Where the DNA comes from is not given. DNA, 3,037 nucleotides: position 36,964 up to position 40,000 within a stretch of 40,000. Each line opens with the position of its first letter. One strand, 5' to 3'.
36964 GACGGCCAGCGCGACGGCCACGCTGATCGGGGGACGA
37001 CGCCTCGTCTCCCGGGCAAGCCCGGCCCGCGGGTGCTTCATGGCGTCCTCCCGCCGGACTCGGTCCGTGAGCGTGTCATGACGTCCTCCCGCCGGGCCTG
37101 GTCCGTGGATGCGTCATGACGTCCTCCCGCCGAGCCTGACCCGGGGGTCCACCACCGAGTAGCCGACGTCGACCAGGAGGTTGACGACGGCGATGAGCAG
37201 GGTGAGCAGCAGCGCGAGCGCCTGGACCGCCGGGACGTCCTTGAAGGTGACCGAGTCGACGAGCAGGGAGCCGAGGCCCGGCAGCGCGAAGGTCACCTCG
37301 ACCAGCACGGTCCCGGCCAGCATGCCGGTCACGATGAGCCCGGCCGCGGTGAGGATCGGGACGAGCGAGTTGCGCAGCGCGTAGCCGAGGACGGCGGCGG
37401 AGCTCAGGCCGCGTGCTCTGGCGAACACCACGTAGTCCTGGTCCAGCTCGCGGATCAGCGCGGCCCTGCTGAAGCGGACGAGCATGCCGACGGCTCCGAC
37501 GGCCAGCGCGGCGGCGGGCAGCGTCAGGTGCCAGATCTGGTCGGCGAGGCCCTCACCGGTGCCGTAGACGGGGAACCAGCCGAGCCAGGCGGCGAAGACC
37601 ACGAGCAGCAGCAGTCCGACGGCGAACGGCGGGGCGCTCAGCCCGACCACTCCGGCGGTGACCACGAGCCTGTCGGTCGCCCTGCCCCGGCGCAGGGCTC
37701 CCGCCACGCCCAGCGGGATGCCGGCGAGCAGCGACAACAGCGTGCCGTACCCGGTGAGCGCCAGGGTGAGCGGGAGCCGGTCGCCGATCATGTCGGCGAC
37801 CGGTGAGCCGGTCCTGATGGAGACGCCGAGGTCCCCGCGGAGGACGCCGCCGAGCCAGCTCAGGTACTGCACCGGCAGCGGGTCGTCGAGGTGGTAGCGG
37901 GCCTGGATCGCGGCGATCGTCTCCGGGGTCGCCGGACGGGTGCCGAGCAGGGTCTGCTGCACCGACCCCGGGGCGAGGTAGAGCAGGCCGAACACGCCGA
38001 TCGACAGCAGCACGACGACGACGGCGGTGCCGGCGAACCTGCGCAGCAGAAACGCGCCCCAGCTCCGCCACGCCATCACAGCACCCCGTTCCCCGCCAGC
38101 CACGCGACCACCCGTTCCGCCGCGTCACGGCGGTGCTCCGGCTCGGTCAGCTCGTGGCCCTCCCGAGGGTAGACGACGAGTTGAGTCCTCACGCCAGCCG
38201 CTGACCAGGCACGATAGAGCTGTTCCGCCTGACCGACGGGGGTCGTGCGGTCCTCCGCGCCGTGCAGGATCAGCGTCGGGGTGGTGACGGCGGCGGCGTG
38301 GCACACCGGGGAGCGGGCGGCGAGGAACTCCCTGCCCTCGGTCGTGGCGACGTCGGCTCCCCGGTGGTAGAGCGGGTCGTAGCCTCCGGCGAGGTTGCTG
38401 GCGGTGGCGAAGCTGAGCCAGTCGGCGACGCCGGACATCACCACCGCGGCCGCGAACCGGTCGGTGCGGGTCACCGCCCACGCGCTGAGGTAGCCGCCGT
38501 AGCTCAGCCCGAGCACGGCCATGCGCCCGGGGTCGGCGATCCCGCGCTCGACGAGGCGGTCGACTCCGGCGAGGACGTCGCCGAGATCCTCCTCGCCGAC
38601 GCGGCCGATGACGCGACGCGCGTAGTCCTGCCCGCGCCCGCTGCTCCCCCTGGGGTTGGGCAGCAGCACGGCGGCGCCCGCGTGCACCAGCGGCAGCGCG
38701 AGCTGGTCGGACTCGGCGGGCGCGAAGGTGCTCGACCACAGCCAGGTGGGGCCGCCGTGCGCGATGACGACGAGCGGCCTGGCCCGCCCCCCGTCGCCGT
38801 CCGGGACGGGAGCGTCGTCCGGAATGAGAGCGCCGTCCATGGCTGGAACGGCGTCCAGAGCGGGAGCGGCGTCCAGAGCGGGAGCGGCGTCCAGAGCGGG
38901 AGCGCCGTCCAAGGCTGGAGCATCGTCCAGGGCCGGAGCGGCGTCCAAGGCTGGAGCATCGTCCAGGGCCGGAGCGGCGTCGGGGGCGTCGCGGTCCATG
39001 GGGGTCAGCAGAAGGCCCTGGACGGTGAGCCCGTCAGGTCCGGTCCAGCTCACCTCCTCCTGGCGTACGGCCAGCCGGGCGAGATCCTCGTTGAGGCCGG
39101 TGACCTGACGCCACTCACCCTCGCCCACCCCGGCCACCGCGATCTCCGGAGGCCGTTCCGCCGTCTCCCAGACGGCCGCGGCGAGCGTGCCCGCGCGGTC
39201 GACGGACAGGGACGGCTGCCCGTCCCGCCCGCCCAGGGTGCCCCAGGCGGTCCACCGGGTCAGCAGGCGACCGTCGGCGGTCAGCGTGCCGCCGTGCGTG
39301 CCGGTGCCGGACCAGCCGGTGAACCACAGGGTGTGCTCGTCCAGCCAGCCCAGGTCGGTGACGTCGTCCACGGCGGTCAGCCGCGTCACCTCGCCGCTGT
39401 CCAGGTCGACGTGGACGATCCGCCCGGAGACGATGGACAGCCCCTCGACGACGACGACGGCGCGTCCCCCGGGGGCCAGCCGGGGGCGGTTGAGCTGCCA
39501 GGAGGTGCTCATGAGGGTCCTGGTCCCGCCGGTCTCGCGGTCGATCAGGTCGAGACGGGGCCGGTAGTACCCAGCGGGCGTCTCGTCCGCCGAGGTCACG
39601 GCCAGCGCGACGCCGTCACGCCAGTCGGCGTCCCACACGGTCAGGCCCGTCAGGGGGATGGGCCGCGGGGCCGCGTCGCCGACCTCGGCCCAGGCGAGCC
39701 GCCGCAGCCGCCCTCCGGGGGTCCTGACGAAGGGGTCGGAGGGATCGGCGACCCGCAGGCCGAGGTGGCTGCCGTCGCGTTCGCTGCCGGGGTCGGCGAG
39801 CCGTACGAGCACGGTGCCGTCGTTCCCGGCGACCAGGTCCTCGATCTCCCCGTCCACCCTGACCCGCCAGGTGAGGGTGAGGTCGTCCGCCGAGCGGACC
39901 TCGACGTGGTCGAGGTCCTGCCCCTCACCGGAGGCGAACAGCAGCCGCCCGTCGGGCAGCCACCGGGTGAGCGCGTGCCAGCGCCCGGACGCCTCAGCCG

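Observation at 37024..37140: Triplicated SD-ATGA junction forms a relay of stop-start-coupled 13-codon mini-ORFs between two permease genes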

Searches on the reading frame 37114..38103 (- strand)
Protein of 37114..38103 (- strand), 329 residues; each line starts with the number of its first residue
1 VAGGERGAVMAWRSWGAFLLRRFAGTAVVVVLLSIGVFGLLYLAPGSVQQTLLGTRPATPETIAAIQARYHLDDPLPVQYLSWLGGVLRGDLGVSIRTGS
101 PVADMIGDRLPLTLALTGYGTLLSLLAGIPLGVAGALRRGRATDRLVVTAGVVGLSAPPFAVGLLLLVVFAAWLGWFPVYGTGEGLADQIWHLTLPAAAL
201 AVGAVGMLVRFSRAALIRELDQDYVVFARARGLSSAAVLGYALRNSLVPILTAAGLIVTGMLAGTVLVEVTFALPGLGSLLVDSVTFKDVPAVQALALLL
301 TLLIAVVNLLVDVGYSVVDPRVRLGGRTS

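Call 6: search_protein_families(library=pfam, proteins=[window:37114-38103:-])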
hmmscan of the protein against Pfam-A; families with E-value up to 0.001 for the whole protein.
window:37114-38103:- (329 aa): 2 families
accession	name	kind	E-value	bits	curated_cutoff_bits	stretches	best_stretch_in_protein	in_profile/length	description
PF00528.27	BPD_transp_1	-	2.9e-33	115.6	26.4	1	128-323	1-183/184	Binding-protein-dependent transport system inner membrane component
PF19300.4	BPD_transp_1_N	-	6.4e-15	55.8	23.8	1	18-117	4-114/114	Binding-prot-dependent transport system membrane comp, N-term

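Call 26: find_encoding_contigs(protein=window:37114-38076:-, flank=1500, max_places=10)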
Protein window:37114-38076:- (320 aa): 2 contigs read that carry it; 1 place shown.
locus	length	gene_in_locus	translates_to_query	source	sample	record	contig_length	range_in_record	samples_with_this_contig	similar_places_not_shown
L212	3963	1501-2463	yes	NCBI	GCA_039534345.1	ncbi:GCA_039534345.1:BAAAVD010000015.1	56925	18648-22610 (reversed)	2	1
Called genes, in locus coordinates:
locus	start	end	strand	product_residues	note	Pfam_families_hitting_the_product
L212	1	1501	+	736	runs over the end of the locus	-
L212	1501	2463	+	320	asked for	PF19300:BPD_transp_1_N, PF00528:BPD_transp_1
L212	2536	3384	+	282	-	PF00528:BPD_transp_1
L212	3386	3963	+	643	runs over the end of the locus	PF00005:ABC_tran, PF02463:SMC_N (faint), PF13191:AAA_16 (faint), PF01935:DUF87 (faint), PF13304:AAA_21 (faint), PF08352:oligo_HPY, PF00005:ABC_tran, PF08352:oligo_HPY (weak), +1 more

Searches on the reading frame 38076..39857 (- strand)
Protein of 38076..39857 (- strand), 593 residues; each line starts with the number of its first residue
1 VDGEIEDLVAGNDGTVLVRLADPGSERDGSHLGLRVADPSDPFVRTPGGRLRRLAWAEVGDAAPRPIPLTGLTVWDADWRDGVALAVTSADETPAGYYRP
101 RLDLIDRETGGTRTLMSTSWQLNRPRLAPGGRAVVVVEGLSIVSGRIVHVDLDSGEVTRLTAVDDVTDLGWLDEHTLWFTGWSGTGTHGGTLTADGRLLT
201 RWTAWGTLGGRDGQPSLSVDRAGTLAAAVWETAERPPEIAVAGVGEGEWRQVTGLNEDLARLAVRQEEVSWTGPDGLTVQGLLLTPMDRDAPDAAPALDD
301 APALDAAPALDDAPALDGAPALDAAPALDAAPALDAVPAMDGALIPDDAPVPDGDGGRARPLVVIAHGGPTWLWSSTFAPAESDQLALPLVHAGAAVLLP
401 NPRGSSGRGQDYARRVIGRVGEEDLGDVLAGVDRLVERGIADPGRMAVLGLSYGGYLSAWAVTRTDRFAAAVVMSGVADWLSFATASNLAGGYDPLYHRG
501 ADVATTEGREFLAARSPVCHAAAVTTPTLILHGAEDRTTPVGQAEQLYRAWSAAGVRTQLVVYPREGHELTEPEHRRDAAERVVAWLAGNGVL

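Call 6: search_protein_families(library=pfam, proteins=[window:38076-39857:-])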
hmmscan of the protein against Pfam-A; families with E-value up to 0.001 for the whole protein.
window:38076-39857:- (593 aa): 8 families
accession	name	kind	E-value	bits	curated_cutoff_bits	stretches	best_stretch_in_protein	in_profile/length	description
PF00326.27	Peptidase_S9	-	1e-44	153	22.6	1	390-588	10-207/213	Prolyl oligopeptidase family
PF12146.15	Hydrolase_4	-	4e-11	43.1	27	1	493-571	160-235/239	Serine aminopeptidase, S33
PF00561.26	Abhydrolase_1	-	4.9e-09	36.7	25.8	1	361-491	1-117/245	alpha/beta hydrolase fold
PF02129.25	Peptidase_S15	-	7e-08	32.9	23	0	421-482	73-134/262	X-Pro dipeptidyl-peptidase (S15 family)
PF01738.24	DLH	-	8.4e-08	32.5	21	1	425-581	78-201/217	Dienelactone hydrolase family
PF20434.5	BD-FAE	-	4.3e-06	26.8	26.8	1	439-549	84-213/215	BD-FAE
PF03583.20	LIP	-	3e-05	23.9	23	0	522-557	212-247/286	Secretory lipase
PF07859.19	Abhydrolase_3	-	0.0004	20.6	25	0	428-569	52-207/210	alpha/beta hydrolase fold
